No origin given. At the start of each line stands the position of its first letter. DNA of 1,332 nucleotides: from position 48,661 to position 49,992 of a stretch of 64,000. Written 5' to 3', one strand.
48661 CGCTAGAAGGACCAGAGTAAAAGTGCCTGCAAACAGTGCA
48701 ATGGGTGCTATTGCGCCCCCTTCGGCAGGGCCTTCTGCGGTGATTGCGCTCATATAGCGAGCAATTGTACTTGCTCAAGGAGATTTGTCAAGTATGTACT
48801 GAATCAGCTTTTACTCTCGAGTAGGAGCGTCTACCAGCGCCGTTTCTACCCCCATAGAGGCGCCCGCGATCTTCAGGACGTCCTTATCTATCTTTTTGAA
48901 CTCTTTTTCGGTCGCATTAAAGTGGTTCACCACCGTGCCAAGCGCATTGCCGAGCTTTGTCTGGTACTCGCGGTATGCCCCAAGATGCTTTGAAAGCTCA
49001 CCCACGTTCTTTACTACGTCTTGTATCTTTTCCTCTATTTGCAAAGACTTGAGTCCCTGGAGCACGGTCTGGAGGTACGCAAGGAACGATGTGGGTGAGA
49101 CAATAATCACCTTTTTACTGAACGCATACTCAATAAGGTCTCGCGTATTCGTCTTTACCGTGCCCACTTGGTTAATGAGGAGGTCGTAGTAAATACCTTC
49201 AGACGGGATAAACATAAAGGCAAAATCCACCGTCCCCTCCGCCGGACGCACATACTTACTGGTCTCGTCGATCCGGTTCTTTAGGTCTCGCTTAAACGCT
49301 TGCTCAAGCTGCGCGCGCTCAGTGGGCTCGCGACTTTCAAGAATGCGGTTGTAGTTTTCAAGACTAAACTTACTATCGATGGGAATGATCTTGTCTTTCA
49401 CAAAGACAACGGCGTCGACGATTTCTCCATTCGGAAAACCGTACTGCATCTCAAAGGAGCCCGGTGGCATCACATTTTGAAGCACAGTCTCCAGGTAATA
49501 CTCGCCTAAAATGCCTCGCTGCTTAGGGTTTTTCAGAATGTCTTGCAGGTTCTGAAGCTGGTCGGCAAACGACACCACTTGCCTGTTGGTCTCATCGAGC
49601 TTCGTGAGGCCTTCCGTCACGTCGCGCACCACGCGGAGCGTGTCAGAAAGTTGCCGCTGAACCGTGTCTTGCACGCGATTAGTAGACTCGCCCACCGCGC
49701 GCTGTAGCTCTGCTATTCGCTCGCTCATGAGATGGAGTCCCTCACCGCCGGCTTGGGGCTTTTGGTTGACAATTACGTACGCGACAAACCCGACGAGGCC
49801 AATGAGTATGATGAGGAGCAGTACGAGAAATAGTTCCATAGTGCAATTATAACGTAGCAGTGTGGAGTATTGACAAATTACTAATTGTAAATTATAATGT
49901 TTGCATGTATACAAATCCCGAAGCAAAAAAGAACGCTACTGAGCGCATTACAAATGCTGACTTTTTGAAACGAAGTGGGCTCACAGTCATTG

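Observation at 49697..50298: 58-bp direct repeat copying rmuC codons into a downstream intergenic spacer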

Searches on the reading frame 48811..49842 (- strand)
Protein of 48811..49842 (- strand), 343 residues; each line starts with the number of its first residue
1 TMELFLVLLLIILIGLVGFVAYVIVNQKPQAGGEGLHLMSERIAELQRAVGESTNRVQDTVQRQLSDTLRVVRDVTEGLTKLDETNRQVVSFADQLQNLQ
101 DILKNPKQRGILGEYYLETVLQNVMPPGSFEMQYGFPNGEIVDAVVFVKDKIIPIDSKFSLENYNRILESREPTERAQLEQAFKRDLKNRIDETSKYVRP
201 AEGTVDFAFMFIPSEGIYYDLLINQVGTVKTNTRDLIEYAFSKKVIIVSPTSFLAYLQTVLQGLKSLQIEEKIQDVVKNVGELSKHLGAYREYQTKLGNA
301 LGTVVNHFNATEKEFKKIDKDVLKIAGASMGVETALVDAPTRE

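Call 8: search_protein_families(library=pfam, proteins=[window:48811-49842:-], max_evalue=0.01)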
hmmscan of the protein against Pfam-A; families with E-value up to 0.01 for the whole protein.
window:48811-49842:- (343 aa): 1 family
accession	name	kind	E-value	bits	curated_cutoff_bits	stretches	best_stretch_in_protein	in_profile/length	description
PF02646.22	RmuC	-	1.4e-54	185.6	26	1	42-316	2-271/291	RmuC family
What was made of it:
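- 48811..49839 (-): Functional rmuC CDS (342 aa; N-terminal TM helix plus RmuC domain). Pfam RmuC, E = 1.4e-54 (call 8).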

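Call 13: find_homologous_proteins(query=window:48811-49842:-)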
Query window:48811-49842:- (343 aa): 8000 proteins with E <= 0.001 among 8000 candidates; the best 120 are listed.
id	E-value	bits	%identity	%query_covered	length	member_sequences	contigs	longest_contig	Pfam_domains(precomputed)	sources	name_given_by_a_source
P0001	2.4e-216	735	100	100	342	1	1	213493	PF02646.23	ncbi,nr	ncbi:DNA recombination protein RmuC [Patescibacteria group bacterium]|nr:DNA recombination protein R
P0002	3.7e-190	649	87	95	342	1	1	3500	PF02646.23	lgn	-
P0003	1.0e-189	648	87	95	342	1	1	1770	PF02646.23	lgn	-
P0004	2.5e-187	640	86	95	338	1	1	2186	PF02646.23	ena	-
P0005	1.9e-186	637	84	100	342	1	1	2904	PF02646.23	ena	-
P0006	1.3e-182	625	85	94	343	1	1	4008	PF02646.23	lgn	-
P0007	5.7e-182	622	83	100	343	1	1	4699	PF02646.23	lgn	-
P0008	7.8e-181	619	83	95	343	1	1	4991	PF02646.23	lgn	-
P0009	2.5e-180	617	82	95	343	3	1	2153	PF02646.23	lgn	-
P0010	3.5e-180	617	83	100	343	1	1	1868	PF02646.23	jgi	jgi:DNA recombination protein RmuC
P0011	8.6e-180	615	83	95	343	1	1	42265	PF02646.23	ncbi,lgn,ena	-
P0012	2.1e-178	611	80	100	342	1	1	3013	PF02646.23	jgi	jgi:DNA recombination protein RmuC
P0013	3.6e-177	607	82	96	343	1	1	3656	PF02646.23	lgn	-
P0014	6.4e-176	603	83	94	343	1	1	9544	PF02646.23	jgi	jgi:DNA recombination protein RmuC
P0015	3.8e-174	597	82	94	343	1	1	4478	PF02646.23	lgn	-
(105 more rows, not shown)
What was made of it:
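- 48811..49839 (-): 100% identical to an NCBI RmuC from a Patescibacteria MAG (P0001, call 13).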

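Call 15: find_related_loci(query=window:48811-49842:-, collection=genome_contigs, flank=4000)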
Query window:48811-49842:- (343 aa) in genome_contigs; peptide patterns used: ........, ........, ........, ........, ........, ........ (x = any residue, [..] = any of these).
599 stretches matched a pattern (row limit reached: there are more); 435 encode a relative of the query (tblastn E <= 1e-3); the best 80 are kept; 80 distinct loci.
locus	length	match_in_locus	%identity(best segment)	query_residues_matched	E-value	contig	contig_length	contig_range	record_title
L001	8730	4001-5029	78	2-343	0e+0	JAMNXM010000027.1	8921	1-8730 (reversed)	MAG: Candidatus Paceibacterota bacterium isolate gw_gwSRR_metabat.10 gw_C1348, whole genome shotgun sequence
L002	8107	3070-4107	76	2-342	3e-175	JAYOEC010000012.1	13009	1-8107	MAG: Candidatus Paceibacterota bacterium isolate 139553_S155_concoct_bins.tsv.021 NODE_5828_length_13009_cov_5.794658, w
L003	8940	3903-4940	73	2-343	5e-171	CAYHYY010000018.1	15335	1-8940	MAG TPA_asm: uncultured Candidatus Saccharibacteria bacterium isolate ERP119705_co16_438 genome assembly, contig: NODE_3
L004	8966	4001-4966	80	22-343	7e-178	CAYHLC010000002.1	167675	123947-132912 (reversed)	MAG TPA_asm: uncultured Candidatus Saccharibacteria bacterium isolate ERP119705_co13_82 genome assembly, contig: NODE_78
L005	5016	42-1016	77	22-343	2e-170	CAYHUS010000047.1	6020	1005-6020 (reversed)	MAG TPA_asm: uncultured Candidatus Saccharibacteria bacterium isolate ERP119705_co17_43 genome assembly, contig: NODE_22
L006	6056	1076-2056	75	18-343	6e-168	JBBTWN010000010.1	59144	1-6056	MAG: Patescibacteria group bacterium isolate H41-bin081 H41_bin081_000000000010, whole genome shotgun sequence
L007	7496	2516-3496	75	20-343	2e-165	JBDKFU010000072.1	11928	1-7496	MAG: Candidatus Parcubacteria bacterium isolate farmington_2019_sw_WHONDRS-S19S_0053_B_bin.127 scaffold_291250, whole ge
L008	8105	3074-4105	72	4-343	4e-164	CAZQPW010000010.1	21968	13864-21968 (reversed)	MAG TPA_asm: uncultured Candidatus Saccharibacteria bacterium isolate SRP189682_co2_243 genome assembly, contig: NODE_34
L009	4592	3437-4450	68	11-343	3e-158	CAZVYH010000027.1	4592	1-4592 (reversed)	MAG TPA_asm: uncultured Candidatus Saccharibacteria bacterium isolate SRP173033_co2_252 genome assembly, contig: NODE_14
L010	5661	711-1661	71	27-341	3e-154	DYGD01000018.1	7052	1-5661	MAG TPA_asm: Candidatus Paceibacter sp. isolate BE2012_4_43_20 Afr_mines_BE2012_4084_length_7052_cov_8_112191, whole gen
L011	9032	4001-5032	67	2-340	4e-153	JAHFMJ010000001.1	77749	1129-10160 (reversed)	MAG: Candidatus Kaiserbacteria bacterium isolate nzgw454 NODE_88_length_77750_cov_5.246403, whole genome shotgun sequenc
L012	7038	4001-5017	68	7-337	3e-152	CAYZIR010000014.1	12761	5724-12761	MAG TPA_asm: uncultured Candidatus Saccharibacteria bacterium isolate SRP342105_co1_490 genome assembly, contig: NODE_66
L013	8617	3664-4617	70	30-343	1e-151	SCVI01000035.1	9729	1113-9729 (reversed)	MAG: Patescibacteria group bacterium isolate GW715_bin.47 GW715_bin.47-60765, whole genome shotgun sequence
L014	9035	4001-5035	66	7-343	3e-151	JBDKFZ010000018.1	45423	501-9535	MAG: Candidatus Parcubacteria bacterium isolate farmington_2019_sw_WHONDRS-S19S_0053_B_bin.31 scaffold_228340, whole gen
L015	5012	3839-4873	66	7-343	2e-153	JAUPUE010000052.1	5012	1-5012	MAG: Patescibacteria group bacterium isolate erpe_2018_sw_6hr_WHONDRS-SW48-000087_B_bin.85 scaffold_971637, whole genome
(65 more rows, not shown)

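Call 19: find_encoding_contigs(protein=P0002, flank=3000, max_places=3)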
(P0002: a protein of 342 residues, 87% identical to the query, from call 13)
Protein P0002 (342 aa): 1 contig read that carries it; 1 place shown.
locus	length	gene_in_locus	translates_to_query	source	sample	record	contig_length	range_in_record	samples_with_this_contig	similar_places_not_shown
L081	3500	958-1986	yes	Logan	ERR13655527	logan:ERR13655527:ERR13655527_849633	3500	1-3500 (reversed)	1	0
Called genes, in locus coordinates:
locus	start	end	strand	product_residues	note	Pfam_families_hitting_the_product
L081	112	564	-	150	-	PF09424:YqeY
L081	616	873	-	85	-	-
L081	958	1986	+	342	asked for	PF02646:RmuC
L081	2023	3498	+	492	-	?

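Call 20: find_encoding_contigs(protein=P0005, flank=3000, max_places=3)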
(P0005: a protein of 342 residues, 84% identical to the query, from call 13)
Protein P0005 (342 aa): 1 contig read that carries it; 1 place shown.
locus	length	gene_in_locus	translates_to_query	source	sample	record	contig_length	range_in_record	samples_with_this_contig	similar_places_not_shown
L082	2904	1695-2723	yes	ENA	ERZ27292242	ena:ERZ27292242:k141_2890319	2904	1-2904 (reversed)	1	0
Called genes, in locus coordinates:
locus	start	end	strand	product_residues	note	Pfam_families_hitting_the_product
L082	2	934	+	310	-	?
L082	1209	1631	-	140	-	PF09424:YqeY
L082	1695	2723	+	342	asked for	PF02646:RmuC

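Call 22: find_encoding_contigs(protein=P0006, flank=3000, max_places=3)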
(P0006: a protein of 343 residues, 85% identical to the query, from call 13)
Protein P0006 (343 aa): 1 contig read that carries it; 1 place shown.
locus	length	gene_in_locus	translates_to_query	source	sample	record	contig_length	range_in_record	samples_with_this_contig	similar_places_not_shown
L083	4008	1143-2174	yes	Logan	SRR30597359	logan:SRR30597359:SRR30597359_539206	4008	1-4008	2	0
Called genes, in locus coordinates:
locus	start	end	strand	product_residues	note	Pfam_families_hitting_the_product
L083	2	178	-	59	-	?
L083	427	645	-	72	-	-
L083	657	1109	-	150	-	PF09424:YqeY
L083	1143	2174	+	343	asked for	PF02646:RmuC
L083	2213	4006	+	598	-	?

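Call 23: find_encoding_contigs(protein=P0007, flank=3000, max_places=3)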
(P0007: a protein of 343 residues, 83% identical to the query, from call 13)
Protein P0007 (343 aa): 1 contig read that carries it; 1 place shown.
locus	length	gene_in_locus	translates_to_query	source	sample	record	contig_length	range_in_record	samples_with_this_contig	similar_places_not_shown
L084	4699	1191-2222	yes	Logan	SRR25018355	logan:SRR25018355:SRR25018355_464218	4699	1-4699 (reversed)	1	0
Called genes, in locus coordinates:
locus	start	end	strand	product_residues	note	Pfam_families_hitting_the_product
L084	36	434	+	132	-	PF02675:AdoMet_dc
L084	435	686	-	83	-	-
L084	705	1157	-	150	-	PF09424:YqeY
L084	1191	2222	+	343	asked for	PF02646:RmuC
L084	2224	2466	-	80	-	-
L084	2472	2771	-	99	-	-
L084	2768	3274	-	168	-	-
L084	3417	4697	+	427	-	?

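Call 24: find_encoding_contigs(protein=P0004, flank=3000, max_places=3)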
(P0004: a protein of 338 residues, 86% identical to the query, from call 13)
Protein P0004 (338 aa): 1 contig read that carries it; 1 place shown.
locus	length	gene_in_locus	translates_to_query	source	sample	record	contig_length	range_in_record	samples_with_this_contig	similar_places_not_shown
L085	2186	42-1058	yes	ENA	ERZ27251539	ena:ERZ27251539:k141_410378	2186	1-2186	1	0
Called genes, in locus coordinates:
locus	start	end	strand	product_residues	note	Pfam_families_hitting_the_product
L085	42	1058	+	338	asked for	PF02646:RmuC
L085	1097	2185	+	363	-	?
